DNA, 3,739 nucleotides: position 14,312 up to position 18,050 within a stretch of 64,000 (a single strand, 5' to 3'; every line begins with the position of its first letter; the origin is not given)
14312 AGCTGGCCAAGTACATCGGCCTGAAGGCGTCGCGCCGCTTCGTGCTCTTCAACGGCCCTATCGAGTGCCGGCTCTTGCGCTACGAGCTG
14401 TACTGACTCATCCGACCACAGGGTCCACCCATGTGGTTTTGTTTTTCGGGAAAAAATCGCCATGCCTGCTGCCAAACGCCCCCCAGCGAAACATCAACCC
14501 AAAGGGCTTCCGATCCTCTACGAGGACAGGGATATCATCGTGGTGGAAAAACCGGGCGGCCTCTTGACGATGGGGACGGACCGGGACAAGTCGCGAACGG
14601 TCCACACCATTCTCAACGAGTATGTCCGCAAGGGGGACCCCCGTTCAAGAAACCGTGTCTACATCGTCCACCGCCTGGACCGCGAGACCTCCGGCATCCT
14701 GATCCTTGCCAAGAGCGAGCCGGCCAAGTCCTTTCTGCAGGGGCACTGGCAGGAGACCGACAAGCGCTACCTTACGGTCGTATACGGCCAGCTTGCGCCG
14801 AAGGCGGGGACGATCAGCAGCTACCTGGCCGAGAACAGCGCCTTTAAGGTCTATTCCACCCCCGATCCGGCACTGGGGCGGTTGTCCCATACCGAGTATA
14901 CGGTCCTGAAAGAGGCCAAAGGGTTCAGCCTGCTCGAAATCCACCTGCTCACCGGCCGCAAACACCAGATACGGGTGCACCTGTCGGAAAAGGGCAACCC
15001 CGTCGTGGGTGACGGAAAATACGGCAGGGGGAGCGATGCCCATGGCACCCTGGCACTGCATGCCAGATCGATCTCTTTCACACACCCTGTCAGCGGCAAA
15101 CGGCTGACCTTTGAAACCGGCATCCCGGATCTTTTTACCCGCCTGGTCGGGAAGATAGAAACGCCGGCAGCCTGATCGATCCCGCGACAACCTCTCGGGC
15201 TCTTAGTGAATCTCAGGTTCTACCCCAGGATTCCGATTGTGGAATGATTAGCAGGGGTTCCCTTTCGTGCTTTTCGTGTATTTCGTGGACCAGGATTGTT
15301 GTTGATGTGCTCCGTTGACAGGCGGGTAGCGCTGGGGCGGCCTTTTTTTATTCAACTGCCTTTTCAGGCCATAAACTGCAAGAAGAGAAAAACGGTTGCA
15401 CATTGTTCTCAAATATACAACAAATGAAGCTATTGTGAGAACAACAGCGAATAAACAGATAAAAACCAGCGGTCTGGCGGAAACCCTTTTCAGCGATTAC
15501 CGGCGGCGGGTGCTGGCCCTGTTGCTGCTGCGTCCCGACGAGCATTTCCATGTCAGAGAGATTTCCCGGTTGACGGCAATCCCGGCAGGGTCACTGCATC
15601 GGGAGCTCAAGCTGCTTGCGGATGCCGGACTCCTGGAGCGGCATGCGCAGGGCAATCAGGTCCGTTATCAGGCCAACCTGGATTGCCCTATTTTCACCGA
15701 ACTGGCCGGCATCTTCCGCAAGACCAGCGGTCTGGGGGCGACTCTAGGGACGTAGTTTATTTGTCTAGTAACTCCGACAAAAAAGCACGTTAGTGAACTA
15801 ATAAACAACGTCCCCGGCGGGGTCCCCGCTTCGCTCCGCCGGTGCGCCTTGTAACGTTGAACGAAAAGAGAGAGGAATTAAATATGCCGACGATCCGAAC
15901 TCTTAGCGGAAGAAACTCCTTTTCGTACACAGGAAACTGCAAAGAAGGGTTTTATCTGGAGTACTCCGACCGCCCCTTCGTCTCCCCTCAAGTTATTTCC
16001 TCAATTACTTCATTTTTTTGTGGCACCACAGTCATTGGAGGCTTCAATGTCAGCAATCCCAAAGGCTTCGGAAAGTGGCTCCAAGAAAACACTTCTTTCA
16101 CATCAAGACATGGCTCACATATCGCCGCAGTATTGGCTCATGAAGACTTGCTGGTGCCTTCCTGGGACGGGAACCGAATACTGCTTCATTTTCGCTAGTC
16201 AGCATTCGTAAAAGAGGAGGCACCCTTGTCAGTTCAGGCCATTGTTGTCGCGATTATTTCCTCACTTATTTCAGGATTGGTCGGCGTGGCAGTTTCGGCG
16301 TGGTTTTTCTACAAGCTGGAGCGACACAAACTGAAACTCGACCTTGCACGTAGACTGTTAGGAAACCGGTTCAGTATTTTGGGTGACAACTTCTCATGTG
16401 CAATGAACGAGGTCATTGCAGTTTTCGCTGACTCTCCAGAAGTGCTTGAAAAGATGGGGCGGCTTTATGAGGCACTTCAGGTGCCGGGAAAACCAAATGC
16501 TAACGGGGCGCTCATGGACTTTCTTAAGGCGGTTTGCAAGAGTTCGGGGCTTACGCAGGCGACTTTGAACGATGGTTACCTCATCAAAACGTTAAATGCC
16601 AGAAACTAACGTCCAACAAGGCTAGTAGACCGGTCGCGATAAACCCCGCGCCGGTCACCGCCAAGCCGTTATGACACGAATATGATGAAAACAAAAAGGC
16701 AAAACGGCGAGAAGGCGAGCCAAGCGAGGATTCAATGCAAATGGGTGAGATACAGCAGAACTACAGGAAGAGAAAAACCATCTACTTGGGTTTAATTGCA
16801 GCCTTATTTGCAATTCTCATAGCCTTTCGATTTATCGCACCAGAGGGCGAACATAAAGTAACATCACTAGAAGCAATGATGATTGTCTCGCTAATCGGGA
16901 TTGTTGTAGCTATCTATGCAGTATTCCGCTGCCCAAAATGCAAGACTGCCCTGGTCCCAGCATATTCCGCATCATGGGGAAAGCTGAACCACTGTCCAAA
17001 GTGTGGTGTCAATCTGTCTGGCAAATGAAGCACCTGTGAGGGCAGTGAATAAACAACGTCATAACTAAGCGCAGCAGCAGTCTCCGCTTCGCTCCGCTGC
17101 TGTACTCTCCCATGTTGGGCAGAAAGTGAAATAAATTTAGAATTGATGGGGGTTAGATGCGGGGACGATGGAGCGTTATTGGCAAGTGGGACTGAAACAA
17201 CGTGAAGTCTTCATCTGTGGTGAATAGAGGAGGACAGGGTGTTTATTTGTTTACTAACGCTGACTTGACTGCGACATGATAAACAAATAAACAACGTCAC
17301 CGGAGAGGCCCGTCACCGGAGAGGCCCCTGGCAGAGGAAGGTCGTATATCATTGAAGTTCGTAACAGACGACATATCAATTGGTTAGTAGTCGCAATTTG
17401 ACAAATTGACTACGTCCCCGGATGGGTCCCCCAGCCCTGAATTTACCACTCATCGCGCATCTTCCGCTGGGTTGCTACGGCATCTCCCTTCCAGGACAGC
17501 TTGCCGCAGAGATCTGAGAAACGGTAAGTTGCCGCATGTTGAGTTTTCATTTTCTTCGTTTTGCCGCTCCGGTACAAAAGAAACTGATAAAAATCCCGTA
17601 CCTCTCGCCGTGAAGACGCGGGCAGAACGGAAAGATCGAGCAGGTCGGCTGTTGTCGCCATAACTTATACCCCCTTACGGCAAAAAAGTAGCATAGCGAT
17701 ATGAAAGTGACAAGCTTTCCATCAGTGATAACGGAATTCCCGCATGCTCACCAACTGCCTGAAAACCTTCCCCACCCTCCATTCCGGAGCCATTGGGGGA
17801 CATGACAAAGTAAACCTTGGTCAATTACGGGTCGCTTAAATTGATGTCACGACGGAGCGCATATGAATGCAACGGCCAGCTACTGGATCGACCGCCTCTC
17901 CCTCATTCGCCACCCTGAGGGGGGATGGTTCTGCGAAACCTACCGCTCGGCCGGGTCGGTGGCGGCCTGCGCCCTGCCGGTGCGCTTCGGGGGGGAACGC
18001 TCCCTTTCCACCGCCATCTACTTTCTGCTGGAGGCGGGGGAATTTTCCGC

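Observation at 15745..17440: Integron-like cassette array with no integrase in sight (CALIN-like), apparently truncating a wHTH gene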

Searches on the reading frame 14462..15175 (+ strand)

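Call 8: search_protein_families(library=pfam, max_evalue=0.1, proteins=[window:14462-15175:+])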
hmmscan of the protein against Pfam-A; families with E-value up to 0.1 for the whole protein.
window:14462-15175:+ (237 aa): 1 family
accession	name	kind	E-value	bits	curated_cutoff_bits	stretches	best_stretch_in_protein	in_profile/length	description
PF00849.27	PseudoU_synth_2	-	3.8e-27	95.8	26.8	1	24-175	1-151/152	RNA pseudouridylate synthase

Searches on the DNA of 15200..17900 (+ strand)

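Call 46: search_rna_families(source=window, start=15200, end=17900, threshold=evalue, max_evalue=10)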
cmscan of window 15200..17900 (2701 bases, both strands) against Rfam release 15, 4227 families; matches with E-value up to 10: 3.
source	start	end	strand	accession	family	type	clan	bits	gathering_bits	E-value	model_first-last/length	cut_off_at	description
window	15807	15875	+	RF02133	HOXB13-AS1_2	Gene; lncRNA;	-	16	40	1.4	1-81/81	no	HOXB13 antisense RNA 1 conserved region 2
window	15700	15733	-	RF01768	flavi_FSE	Cis-reg; frameshift_element;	-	13.8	43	7.8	1-62/62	no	ribosomal frameshift site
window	15927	15961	+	RF03031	ssnA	Cis-reg;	-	13.7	37.3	7.7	1-48/48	no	ssnA RNA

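Call 68: search_with_rna_model(model_id=R1, sources=[L007, L010, L011, L016, L017, L019, L020, L021, L022, L023, L025, L030, L031, L032, L034, L035], max_evalue=2, make_alignment=true)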
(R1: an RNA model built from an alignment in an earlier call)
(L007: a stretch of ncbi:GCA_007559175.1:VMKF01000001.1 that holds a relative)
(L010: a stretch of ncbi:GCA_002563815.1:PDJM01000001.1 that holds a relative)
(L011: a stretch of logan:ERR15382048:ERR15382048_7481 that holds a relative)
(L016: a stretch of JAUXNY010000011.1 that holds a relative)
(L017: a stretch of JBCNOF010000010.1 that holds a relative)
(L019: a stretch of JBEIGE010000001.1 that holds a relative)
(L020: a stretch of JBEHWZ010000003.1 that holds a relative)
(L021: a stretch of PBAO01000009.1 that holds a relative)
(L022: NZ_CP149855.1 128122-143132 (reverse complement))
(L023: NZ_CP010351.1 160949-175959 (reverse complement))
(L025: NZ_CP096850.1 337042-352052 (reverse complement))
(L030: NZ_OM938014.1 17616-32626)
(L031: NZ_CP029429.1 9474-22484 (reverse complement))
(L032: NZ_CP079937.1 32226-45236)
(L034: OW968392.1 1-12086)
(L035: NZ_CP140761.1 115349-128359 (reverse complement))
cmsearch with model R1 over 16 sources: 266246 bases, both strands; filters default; matches with E-value up to 2: 37.
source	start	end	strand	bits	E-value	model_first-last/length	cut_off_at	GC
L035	973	1032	-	74.8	4.6e-17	1-78/78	no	0.55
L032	2960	3019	-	70.4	7e-16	1-78/78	no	0.53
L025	6268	6327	-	69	1.7e-15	1-78/78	no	0.6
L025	5412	5471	-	67.6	4.2e-15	1-78/78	no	0.58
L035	462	521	-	67.4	4.7e-15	1-78/78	no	0.53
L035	4234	4293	-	66.7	7e-15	1-78/78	no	0.57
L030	4924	5005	-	64.6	2.7e-14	1-78/78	no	0.51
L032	3924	4005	-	64.6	2.7e-14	1-78/78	no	0.51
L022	6246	6357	-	64.6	2.7e-14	1-78/78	no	0.62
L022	5337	5408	-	60.7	3e-13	1-78/78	no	0.57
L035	1829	1898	-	58.8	9.9e-13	1-78/78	no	0.6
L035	3378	3437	-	58.5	1.2e-12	1-78/78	no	0.63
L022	4730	4835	-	58.5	1.2e-12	1-78/78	no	0.61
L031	4854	4940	-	57.9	1.7e-12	1-78/78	no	0.44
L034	4367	4452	-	56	5.6e-12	1-78/78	no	0.49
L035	4907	4977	-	45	5.5e-09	1-78/78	no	0.52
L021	13071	13144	+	40.8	7.3e-08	1-78/78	no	0.64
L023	5617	5688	-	40.5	8.8e-08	1-78/78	no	0.62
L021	8551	8625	+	40.1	1.1e-07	1-78/78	no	0.61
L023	6256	6369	-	39.1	2.2e-07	1-78/78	no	0.59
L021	8062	8136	+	37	7.7e-07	1-78/78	no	0.6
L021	10379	10481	+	36.6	1e-06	1-78/78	no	0.63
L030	6089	6160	-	35.6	1.9e-06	1-78/78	no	0.64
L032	5089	5160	-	35.6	1.9e-06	1-78/78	no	0.64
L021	9859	9961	+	35.4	2.2e-06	1-78/78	no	0.67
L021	14438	14500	+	33.4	7.6e-06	1-78/78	no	0.56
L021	12497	12599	+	33.4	7.6e-06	1-78/78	no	0.67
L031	4534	4593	-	32.4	1.4e-05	1-78/78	no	0.57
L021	11446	11548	+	32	1.7e-05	1-78/78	no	0.67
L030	5486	5599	-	31.3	2.8e-05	1-78/78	no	0.58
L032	4486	4599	-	31.3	2.8e-05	1-78/78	no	0.58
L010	17527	17606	-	27.4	0.0003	1-78/78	no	0.47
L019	9886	9955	+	17.8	0.13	1-78/78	no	0.57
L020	3263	3359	+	17.6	0.14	6-73/78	no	0.66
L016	8531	8588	+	17.3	0.17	1-78/78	no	0.57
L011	10508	10566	+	16.1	0.36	1-78/78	no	0.49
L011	9735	9806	+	16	0.38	1-78/78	no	0.46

Alignment A4: 37 matches aligned to the model, 194 columns, each read 5' to 3' on its own strand. Consensus structure (alignment columns), stored with it:
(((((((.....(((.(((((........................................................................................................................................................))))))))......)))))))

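Call 69: build_rna_model(alignment_id=A4)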
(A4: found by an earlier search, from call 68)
Model R2 built from alignment A4 (37 sequences, 194 columns); structure: stored with the alignment.
model positions 61; base pairs 15; branch points 0; effective number of sequences 37; information 0.914 bits per position. Calibrated on 0.2 Mb of random sequence (short: E-values are rough).
structure used (alignment columns):
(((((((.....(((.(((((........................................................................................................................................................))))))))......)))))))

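Call 70: search_with_rna_model(model_id=R2, source=window, filters=off, max_evalue=10, show_alignments=6)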
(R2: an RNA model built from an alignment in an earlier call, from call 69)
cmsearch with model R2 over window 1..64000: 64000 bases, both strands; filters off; matches with E-value up to 10: 4.
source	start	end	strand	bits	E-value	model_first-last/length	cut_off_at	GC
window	17059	17120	+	17.8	0.073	1-61/61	no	0.58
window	30218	30290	+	11.8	2.1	13-53/61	no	0.64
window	39479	39590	-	10.4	4.4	13-54/61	no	0.65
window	42390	42417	+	9.6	6.8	1-61/61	no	0.43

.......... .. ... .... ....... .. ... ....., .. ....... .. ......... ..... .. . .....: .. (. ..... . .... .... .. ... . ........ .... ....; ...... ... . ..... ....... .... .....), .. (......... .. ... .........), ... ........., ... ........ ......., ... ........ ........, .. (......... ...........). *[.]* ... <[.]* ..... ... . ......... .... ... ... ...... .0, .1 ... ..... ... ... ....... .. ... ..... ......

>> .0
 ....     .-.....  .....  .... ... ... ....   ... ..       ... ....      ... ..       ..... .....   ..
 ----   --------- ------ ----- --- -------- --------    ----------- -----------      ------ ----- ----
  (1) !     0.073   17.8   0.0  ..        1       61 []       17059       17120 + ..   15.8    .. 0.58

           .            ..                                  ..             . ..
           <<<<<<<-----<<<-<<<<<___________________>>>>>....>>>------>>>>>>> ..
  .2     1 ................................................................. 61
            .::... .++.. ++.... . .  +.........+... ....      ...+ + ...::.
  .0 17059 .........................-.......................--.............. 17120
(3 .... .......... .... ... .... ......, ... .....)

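Call 72: search_with_rna_model(model_id=R1, source=L007, filters=off, max_evalue=10, show_alignments=8)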
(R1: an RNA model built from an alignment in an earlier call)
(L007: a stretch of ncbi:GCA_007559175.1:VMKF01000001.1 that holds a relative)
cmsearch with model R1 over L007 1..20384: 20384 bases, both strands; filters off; matches with E-value up to 10: 3.
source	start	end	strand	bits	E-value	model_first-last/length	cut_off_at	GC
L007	10507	10550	+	10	1.2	1-78/78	no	0.34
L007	17507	17548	+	8.5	3.2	1-78/78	no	0.36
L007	10256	10305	+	6.9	8.8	8-71/78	no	0.48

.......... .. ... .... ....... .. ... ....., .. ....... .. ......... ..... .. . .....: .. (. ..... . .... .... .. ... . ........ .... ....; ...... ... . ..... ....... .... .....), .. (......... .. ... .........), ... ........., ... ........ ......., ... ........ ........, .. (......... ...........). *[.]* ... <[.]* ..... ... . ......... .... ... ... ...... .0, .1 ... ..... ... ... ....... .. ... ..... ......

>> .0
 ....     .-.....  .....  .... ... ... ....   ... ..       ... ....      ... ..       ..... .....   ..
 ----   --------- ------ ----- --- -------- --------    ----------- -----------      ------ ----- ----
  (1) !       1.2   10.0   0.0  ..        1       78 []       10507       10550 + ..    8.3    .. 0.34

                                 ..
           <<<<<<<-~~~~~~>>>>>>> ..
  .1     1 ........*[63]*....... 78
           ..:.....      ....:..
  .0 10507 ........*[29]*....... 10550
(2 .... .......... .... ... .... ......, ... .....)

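Call 82: search_dna_similar(query=window:15734-15830:+, collection=plasmids, mode=distant, max_evalue=1, max_rows=15)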
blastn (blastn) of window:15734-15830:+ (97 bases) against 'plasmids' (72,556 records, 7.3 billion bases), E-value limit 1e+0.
No match.

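Call 92: search_with_rna_model(model_id=R1, sources=[L003, L004, L006, L036, L037, L038, L039, L017, L020, L018], max_evalue=5)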
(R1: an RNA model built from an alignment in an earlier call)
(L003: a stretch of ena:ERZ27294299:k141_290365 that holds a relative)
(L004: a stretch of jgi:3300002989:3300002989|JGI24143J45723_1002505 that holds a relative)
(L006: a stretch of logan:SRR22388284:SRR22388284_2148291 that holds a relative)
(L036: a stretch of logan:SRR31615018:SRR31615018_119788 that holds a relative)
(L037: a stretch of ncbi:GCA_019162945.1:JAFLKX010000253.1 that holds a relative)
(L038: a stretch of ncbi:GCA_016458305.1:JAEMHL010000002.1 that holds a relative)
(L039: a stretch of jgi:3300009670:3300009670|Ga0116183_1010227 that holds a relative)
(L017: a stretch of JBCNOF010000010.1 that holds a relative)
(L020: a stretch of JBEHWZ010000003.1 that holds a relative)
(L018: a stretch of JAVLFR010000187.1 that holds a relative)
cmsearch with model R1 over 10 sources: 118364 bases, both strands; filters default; matches with E-value up to 5: 3.
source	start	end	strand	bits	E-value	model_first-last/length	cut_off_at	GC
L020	3263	3359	+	17.6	0.063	6-73/78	no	0.66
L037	9906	9974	+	17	0.091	1-78/78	no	0.61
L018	8529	8568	+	16.1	0.16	1-41/78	3'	0.6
